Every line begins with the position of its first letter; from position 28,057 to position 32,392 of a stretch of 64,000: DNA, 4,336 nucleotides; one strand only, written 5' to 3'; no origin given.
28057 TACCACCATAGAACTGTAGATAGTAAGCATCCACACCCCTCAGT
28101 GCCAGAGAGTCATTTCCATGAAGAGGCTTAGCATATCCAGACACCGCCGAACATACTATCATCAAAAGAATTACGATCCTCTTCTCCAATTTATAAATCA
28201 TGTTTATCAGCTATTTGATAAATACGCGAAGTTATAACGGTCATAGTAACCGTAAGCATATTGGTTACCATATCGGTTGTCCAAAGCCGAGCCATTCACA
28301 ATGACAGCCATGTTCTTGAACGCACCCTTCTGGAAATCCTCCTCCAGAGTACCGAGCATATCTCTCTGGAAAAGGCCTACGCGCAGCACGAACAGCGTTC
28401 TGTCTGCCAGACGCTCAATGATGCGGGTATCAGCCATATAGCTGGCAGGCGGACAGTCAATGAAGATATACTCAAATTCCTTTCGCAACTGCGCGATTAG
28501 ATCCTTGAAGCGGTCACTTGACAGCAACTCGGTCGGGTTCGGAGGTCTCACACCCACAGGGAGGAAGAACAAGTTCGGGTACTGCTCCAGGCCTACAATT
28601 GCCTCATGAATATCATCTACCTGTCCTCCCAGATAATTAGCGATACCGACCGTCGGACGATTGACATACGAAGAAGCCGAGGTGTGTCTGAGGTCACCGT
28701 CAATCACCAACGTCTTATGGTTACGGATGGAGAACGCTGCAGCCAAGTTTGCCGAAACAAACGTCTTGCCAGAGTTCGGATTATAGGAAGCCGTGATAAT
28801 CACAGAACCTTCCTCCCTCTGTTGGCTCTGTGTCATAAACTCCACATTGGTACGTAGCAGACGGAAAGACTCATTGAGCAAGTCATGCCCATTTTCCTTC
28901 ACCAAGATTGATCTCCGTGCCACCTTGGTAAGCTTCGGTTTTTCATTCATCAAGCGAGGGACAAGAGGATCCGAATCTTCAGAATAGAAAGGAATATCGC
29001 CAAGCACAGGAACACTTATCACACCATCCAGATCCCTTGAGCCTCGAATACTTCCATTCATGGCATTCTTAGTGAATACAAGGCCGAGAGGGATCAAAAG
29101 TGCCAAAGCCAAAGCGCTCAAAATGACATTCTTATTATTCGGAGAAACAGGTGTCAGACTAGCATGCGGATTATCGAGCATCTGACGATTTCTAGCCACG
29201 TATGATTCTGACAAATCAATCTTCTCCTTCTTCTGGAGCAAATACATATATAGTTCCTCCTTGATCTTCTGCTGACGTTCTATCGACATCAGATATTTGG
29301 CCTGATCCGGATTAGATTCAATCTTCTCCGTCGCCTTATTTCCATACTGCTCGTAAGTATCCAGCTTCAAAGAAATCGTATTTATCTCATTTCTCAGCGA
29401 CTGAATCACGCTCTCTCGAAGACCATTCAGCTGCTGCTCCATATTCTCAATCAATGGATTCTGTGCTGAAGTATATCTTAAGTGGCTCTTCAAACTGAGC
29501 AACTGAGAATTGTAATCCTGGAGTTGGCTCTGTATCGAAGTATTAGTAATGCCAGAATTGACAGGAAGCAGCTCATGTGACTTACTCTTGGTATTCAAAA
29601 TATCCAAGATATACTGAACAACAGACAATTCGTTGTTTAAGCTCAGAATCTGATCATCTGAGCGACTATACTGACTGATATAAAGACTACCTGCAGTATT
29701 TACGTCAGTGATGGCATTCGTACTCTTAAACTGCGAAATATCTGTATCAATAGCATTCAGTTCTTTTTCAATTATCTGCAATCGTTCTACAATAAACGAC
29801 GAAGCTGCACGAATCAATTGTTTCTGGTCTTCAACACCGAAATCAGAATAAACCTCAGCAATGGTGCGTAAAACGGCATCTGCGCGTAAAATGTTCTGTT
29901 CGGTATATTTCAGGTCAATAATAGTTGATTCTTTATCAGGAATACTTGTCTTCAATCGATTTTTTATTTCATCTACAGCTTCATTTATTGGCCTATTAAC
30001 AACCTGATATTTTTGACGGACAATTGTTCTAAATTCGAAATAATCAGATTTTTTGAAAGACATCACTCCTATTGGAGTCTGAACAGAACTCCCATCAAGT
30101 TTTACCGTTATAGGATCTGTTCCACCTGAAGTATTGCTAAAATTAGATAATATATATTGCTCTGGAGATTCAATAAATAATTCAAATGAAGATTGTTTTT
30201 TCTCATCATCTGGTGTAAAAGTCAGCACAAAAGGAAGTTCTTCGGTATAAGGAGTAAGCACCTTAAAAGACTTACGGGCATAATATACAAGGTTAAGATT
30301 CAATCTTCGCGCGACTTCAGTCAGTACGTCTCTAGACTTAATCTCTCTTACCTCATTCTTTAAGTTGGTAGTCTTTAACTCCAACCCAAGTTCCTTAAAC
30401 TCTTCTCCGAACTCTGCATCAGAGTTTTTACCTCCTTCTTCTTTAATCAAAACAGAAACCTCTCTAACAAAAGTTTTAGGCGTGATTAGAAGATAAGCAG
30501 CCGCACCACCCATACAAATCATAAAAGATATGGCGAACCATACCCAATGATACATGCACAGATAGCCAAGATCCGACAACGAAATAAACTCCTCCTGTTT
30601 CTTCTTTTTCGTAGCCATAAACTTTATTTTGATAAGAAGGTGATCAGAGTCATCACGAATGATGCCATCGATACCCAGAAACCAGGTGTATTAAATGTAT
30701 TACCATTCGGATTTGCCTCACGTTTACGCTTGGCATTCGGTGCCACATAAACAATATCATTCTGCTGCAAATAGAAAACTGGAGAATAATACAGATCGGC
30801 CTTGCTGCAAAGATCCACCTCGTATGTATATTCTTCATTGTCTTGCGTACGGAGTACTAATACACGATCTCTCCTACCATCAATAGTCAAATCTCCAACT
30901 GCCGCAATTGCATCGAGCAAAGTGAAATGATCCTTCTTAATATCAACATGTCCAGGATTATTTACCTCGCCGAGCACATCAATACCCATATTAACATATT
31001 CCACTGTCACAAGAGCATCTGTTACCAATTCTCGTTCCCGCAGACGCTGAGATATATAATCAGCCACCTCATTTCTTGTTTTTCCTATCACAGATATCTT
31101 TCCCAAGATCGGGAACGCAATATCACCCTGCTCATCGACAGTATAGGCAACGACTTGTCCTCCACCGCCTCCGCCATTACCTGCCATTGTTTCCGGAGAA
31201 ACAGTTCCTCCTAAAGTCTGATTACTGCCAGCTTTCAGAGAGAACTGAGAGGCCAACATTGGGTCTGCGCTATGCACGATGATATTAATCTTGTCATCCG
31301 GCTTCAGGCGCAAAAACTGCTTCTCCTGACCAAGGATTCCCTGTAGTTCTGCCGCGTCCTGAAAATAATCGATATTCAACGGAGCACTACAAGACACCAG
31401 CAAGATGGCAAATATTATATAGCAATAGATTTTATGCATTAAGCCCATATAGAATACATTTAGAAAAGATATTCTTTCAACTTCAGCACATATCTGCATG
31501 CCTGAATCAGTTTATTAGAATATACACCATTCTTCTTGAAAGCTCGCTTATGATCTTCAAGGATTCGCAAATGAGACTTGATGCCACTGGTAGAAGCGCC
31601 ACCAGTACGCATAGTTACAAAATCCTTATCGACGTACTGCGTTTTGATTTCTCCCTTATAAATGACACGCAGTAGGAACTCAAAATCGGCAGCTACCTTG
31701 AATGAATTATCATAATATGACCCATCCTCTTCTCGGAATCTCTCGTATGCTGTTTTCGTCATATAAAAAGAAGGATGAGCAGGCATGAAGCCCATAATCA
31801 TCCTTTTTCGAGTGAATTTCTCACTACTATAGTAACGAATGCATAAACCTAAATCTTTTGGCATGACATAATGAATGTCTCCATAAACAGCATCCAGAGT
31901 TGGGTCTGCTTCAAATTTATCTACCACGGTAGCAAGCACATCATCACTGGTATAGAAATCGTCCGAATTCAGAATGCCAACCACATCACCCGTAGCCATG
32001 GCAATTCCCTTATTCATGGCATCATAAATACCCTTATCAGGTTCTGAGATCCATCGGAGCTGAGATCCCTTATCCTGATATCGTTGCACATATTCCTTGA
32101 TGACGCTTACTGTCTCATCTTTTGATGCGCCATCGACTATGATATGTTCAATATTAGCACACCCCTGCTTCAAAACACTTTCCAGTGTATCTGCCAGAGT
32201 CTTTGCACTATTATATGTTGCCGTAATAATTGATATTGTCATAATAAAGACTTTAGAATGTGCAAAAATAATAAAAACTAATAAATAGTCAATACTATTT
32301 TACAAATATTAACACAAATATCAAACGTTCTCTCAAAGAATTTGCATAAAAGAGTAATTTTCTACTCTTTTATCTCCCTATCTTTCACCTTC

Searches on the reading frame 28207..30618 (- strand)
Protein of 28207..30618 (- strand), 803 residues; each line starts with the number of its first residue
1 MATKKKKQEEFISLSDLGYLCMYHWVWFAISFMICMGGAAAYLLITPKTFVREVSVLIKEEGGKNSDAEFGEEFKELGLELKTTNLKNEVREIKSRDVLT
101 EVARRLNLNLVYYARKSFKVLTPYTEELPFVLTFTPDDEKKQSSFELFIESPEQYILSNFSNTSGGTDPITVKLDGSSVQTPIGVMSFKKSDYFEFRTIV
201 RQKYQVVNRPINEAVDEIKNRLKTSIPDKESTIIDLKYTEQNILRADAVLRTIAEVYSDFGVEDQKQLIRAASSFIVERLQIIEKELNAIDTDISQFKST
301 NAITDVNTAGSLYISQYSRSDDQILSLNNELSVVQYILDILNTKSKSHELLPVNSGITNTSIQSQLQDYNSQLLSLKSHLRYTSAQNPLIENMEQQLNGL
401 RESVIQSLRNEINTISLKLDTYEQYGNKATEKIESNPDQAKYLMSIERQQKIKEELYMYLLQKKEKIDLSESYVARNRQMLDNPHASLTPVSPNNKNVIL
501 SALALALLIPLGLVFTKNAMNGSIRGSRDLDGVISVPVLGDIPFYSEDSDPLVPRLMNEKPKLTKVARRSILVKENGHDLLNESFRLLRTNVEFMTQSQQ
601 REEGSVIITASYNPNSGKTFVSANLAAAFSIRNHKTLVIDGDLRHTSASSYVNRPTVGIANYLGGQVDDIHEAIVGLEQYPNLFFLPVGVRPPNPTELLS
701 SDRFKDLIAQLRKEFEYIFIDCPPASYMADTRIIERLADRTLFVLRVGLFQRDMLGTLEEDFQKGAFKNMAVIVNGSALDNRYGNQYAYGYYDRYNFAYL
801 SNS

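Call 68: search_protein_families(library=pfam, max_evalue=0.00001, proteins=[window:28207-30618:-])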
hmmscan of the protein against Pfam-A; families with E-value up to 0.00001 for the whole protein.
window:28207-30618:- (803 aa): 3 families
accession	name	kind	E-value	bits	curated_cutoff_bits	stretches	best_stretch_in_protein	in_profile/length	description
PF13614.12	AAA_31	-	1.5e-08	35.2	27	1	615-729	12-132/177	AAA domain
PF13807.11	GNVR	-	1.7e-07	31.5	27.7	1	443-519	6-82/82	G-rich domain on putative tyrosine kinase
PF01656.29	CbiA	-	2.7e-07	31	25.4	1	608-716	2-70/125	CobQ/CobB/MinD/ParA nucleotide binding domain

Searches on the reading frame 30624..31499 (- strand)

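Call 68: search_protein_families(library=pfam, max_evalue=0.00001, proteins=[window:30624-31499:-])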
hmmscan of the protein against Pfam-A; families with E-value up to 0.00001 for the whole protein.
window:30624-31499:- (291 aa): 3 families
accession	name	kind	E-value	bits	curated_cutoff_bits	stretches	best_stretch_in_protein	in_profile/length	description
PF02563.21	Poly_export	-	1.9e-14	54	28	1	61-167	5-75/77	Polysaccharide biosynthesis/export protein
PF22461.2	SLBB_2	-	7.6e-08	32.8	27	1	175-252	5-79/79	SLBB domain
PF10531.15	SLBB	-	5.2e-06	26.6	27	1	174-218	3-46/55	SLBB domain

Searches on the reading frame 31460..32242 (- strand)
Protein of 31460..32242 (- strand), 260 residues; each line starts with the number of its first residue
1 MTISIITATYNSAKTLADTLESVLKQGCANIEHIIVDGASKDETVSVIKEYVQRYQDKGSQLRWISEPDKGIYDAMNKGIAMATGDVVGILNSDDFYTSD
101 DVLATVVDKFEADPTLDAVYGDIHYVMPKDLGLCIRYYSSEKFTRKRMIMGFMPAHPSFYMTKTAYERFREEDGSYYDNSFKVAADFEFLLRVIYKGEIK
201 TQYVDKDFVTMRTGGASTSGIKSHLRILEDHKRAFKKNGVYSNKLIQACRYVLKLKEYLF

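Call 68: search_protein_families(library=pfam, max_evalue=0.00001, proteins=[window:31460-32242:-])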
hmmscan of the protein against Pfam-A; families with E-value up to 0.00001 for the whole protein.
window:31460-32242:- (260 aa): 3 families
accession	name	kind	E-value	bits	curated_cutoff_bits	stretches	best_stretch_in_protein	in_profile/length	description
PF00535.33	Glycos_transf_2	-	2e-27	96.6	23.3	1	4-120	1-113/168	Glycosyl transferase family 2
PF13641.12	Glyco_tranf_2_3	-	5.5e-09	36.8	27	1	3-124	3-124/230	Glycosyltransferase like family 2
PF10111.15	Glyco_tranf_2_2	-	1.3e-07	31.9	27.3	1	4-125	1-126/276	Glycosyltransferase like family 2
